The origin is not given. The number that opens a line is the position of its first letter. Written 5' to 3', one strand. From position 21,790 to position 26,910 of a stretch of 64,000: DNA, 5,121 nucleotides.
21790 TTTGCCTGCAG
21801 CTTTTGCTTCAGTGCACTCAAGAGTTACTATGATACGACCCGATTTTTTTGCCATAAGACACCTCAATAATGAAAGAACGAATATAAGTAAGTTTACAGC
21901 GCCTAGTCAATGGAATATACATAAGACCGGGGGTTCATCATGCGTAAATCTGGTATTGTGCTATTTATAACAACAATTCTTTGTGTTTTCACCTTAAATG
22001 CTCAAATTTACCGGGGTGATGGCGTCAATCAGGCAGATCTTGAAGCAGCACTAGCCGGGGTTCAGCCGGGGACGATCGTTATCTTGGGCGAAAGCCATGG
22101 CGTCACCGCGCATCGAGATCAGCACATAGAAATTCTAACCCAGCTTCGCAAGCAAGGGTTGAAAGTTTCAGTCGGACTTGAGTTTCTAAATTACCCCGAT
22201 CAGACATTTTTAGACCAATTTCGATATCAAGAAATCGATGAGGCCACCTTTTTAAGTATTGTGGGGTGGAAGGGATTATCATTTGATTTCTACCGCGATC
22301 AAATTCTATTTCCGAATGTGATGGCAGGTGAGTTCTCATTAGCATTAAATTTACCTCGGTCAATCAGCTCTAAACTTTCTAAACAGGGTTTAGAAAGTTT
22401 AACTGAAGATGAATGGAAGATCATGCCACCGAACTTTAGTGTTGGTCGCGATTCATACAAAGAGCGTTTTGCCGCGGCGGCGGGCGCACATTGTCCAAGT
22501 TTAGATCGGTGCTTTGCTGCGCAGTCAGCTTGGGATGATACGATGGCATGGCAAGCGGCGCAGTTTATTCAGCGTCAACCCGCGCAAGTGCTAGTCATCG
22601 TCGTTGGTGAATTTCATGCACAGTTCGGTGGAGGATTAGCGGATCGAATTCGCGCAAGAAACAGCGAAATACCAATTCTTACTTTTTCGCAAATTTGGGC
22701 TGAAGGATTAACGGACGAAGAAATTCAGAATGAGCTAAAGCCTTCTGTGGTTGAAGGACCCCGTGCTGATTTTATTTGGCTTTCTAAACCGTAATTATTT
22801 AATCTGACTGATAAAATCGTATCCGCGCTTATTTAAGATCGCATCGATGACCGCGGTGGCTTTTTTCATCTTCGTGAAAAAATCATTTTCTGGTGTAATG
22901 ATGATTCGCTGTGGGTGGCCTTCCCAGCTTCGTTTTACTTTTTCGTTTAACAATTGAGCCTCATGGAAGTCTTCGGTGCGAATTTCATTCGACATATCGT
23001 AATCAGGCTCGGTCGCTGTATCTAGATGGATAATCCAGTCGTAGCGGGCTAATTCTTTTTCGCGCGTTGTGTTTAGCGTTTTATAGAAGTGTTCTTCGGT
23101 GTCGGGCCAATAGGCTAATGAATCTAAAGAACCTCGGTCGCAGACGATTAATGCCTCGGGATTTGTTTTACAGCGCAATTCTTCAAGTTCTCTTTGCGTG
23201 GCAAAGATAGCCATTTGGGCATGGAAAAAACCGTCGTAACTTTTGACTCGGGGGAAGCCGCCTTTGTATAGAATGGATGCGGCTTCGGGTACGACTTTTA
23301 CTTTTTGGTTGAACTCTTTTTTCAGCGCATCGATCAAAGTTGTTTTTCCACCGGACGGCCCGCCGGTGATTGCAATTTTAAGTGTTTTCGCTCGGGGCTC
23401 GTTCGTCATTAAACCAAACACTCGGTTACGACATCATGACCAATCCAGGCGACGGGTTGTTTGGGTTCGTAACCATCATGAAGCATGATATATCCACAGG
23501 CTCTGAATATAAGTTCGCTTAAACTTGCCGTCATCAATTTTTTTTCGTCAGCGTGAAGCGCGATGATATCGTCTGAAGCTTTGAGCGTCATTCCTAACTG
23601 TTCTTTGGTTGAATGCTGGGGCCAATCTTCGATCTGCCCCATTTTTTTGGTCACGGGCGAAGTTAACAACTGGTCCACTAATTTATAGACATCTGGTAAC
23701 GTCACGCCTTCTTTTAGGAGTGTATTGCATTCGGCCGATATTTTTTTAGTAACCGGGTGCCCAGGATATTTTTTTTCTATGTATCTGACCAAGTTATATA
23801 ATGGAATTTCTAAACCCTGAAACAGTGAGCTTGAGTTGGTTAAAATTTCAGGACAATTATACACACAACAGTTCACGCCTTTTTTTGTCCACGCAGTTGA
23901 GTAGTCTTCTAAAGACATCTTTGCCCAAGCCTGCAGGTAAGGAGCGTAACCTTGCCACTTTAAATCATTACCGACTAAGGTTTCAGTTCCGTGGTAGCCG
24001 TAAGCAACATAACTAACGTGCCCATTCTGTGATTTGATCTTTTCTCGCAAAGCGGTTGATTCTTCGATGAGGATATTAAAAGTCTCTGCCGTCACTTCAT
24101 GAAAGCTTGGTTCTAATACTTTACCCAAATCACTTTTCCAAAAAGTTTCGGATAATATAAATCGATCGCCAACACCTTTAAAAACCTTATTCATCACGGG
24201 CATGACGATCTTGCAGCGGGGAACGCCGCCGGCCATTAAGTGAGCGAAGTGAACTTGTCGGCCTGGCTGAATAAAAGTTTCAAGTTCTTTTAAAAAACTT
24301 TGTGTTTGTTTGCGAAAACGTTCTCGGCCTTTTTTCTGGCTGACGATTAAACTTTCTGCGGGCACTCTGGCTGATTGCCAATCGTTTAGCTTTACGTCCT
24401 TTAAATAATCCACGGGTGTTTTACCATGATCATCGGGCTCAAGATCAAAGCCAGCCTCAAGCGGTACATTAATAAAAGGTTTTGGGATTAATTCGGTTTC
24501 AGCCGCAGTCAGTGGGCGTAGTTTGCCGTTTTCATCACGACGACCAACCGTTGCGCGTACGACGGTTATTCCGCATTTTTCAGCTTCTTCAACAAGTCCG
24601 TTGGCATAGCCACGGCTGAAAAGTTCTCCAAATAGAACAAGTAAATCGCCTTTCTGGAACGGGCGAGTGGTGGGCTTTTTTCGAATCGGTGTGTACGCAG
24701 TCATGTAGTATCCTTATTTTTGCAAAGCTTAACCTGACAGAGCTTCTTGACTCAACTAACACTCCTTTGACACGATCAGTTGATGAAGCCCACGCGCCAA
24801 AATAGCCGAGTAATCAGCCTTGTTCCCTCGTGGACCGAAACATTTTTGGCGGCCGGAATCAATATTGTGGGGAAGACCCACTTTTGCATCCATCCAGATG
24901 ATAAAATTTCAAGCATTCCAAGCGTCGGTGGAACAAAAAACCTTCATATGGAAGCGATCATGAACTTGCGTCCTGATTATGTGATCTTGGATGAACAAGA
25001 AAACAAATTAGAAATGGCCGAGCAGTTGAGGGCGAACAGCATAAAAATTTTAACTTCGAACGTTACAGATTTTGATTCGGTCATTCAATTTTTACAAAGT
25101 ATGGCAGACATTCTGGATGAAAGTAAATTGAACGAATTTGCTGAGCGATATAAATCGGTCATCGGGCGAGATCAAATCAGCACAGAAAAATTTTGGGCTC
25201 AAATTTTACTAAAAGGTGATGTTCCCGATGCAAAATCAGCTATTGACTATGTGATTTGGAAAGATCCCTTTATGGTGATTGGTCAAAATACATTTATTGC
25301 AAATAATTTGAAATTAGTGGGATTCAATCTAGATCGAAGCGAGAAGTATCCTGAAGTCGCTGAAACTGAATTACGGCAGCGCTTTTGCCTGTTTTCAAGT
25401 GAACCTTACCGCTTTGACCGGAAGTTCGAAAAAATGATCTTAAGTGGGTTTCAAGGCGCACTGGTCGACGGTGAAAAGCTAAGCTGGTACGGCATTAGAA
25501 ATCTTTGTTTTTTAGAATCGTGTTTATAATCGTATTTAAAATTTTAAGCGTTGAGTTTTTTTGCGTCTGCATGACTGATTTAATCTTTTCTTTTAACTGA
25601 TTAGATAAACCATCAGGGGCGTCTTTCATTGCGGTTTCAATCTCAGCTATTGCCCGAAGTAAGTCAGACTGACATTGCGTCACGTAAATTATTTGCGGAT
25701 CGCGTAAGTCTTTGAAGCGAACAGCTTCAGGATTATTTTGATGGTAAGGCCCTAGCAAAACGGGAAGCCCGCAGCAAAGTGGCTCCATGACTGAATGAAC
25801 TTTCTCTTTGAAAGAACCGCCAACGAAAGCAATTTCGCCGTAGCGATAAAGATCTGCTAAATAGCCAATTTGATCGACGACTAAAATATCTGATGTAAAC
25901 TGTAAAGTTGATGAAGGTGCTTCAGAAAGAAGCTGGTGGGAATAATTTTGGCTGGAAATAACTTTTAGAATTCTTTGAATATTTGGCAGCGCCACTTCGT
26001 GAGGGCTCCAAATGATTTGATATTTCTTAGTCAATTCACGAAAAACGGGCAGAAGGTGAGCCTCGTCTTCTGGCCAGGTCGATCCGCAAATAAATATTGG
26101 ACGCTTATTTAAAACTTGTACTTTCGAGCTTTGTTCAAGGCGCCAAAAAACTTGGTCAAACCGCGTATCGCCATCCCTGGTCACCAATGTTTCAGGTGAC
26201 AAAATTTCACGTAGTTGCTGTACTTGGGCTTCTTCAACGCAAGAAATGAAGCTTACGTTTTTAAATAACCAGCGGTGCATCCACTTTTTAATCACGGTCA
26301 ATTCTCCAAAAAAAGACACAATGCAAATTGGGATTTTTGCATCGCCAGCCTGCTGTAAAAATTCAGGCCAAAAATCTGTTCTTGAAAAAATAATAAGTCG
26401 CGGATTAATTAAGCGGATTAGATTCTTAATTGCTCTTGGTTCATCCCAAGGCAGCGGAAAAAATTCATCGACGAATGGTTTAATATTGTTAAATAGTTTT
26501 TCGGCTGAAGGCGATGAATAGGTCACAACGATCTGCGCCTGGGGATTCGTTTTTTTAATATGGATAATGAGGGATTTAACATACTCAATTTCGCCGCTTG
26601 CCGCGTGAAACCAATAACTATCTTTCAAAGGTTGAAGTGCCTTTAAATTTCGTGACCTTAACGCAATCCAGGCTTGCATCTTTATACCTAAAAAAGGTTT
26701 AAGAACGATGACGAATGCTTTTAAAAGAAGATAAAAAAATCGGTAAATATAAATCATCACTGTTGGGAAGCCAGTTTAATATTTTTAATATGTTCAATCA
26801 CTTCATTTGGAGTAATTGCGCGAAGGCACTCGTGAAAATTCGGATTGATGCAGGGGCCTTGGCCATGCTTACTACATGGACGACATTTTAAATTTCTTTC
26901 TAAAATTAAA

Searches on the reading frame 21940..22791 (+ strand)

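Call 32: search_protein_families(library=pfam, proteins=[window:21940-22791:+], max_evalue=0.001)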
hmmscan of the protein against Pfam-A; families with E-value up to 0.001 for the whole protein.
window:21940-22791:+ (284 aa): 1 family
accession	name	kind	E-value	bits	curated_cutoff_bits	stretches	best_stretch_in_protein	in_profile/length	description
PF04187.18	Cofac_haem_bdg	-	8.7e-38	130.9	27.7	1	42-237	6-213/213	Haem-binding uptake, Tiki superfamily, ChaN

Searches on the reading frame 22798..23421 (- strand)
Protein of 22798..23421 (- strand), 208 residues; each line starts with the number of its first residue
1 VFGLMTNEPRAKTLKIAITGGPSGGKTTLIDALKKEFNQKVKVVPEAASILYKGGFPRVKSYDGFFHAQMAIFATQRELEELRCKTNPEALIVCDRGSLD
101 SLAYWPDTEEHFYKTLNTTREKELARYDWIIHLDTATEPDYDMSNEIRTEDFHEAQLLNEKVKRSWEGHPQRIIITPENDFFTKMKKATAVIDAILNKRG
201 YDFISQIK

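Call 32: search_protein_families(library=pfam, proteins=[window:22798-23421:-], max_evalue=0.001)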
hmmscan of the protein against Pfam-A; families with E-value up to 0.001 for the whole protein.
window:22798-23421:- (208 aa): 2 families
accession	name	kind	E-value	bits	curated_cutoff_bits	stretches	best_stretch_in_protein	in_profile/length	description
PF13521.12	AAA_28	-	1.9e-25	90.4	27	1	15-181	1-161/164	AAA domain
PF13238.12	AAA_18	-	0.00095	20.1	29.4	0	16-57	1-38/128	AAA domain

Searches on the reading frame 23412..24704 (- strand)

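Call 32: search_protein_families(library=pfam, proteins=[window:23412-24704:-], max_evalue=0.001)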
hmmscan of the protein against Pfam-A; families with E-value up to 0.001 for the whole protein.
window:23412-24704:- (431 aa): 1 family
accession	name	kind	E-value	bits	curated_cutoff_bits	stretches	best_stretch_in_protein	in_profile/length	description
PF22046.2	FabMG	-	1.7e-169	564.6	27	1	4-429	2-430/431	Enoyl-acyl carrier protein reductase FabMG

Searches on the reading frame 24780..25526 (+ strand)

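Call 32: search_protein_families(library=pfam, proteins=[window:24780-25526:+], max_evalue=0.001)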
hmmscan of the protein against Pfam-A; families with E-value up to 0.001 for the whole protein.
window:24780-25526:+ (249 aa): 1 family
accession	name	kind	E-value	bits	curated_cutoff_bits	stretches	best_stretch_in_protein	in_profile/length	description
PF01497.23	Peripla_BP_2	-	8.7e-11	42.1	27.5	1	11-126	1-121/235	Periplasmic binding protein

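Call 48: search_protein_families(library=ncbifam, proteins=[window:24780-25526:+], max_evalue=0.01)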
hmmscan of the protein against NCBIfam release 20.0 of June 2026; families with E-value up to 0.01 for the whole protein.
window:24780-25526:+ (249 aa): 3 families
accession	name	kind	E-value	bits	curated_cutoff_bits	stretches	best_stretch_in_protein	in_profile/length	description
NF038402.1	TroA_like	subfamily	5.5e-34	117.7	30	1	10-238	1-218/219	helical backbone metal receptor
NF002894.0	PRK03379.1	equivalog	1.4e-11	44.1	234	1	8-111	23-125/266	vitamin B12 ABC transporter substrate-binding protein BtuF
TIGR03659.1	IsdE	equivalog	0.00018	20.8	298.65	1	6-116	36-145/292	heme ABC transporter substrate-binding protein IsdE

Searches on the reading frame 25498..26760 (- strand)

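Call 32: search_protein_families(library=pfam, proteins=[window:25498-26760:-], max_evalue=0.001)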
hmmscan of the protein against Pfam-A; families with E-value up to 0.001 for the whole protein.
window:25498-26760:- (421 aa): 1 family
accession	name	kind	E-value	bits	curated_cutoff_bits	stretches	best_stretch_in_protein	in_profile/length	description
PF04413.22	Glycos_transf_N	-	1.4e-26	93.6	23.9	1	46-203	16-179/179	3-Deoxy-D-manno-octulosonic-acid transferase (kdotransferase)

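Call 48: search_protein_families(library=ncbifam, proteins=[window:25498-26760:-], max_evalue=0.01)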
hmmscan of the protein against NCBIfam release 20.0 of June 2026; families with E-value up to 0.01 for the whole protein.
window:25498-26760:- (421 aa): 5 families
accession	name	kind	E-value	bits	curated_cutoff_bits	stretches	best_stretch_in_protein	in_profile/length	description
NF004389.0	PRK05749.1-5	equivalog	1.2e-38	133.1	363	1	4-407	6-393/402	lipid IV(A) 3-deoxy-D-manno-octulosonic acid transferase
NF004388.0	PRK05749.1-4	equivalog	8.1e-37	126.7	438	1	43-415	46-421/425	lipid IV(A) 3-deoxy-D-manno-octulosonic acid transferase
NF004386.0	PRK05749.1-2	equivalog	3.2e-25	88.7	524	1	2-348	2-367/433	lipid IV(A) 3-deoxy-D-manno-octulosonic acid transferase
NF004385.0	PRK05749.1-1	equivalog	3.6e-20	72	590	1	56-365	59-376/425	lipid IV(A) 3-deoxy-D-manno-octulosonic acid transferase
NF004387.0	PRK05749.1-3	equivalog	6.8e-15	54.7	617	1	40-414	50-425/440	lipid IV(A) 3-deoxy-D-manno-octulosonic acid transferase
